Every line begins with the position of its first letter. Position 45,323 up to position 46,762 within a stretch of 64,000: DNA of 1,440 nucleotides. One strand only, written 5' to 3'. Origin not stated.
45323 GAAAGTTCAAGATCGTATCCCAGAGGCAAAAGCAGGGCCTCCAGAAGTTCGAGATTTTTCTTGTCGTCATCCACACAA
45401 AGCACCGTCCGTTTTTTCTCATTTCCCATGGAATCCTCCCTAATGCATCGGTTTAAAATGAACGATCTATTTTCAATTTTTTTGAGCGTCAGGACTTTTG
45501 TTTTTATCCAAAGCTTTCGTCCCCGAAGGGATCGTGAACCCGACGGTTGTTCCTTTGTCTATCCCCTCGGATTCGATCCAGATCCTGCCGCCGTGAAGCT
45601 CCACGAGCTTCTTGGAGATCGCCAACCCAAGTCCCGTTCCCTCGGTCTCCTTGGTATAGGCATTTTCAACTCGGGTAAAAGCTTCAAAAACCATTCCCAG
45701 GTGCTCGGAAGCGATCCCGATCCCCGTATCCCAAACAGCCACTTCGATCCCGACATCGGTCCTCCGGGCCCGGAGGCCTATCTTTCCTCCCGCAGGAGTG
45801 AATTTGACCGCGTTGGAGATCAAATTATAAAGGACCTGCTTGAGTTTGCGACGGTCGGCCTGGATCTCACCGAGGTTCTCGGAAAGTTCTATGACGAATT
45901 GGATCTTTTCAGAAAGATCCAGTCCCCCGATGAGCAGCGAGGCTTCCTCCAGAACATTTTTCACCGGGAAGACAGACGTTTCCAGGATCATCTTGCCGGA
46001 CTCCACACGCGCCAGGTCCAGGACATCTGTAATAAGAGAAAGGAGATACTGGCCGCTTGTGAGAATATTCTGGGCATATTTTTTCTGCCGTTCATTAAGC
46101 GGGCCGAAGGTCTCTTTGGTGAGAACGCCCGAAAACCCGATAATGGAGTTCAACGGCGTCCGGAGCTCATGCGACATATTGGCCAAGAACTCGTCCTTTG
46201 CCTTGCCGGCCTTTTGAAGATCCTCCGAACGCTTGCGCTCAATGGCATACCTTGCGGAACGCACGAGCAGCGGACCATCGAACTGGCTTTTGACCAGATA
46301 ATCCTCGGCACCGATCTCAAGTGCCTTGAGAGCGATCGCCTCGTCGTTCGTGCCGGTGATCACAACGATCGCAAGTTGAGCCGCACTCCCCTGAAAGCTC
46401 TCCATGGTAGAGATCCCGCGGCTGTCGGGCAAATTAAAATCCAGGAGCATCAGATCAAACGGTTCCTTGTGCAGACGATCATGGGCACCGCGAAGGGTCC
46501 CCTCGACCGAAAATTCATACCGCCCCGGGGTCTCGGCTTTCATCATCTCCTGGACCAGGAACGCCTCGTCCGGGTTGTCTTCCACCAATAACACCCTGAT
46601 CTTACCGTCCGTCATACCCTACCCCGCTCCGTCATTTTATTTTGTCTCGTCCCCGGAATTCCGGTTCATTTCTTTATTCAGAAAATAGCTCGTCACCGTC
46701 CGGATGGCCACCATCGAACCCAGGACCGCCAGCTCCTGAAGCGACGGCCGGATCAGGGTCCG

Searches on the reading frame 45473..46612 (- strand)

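Call 62: search_protein_families(library=pfam, proteins=[window:45473-46612:-], max_evalue=0.001)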
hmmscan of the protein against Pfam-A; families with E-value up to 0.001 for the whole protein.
window:45473-46612:- (379 aa): 3 families
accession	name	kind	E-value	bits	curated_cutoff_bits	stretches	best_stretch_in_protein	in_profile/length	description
PF02518.31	HATPase_c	-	2.8e-30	105.5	26.4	1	253-363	2-109/111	Histidine kinase-, DNA gyrase B-, and HSP90-like ATPase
PF00512.31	HisKA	-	2.1e-22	79.4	26.9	1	138-206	1-66/66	His Kinase A (phospho-acceptor) domain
PF00072.30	Response_reg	-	1.5e-16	60.9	30.2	1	7-109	1-100/111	Response regulator receiver domain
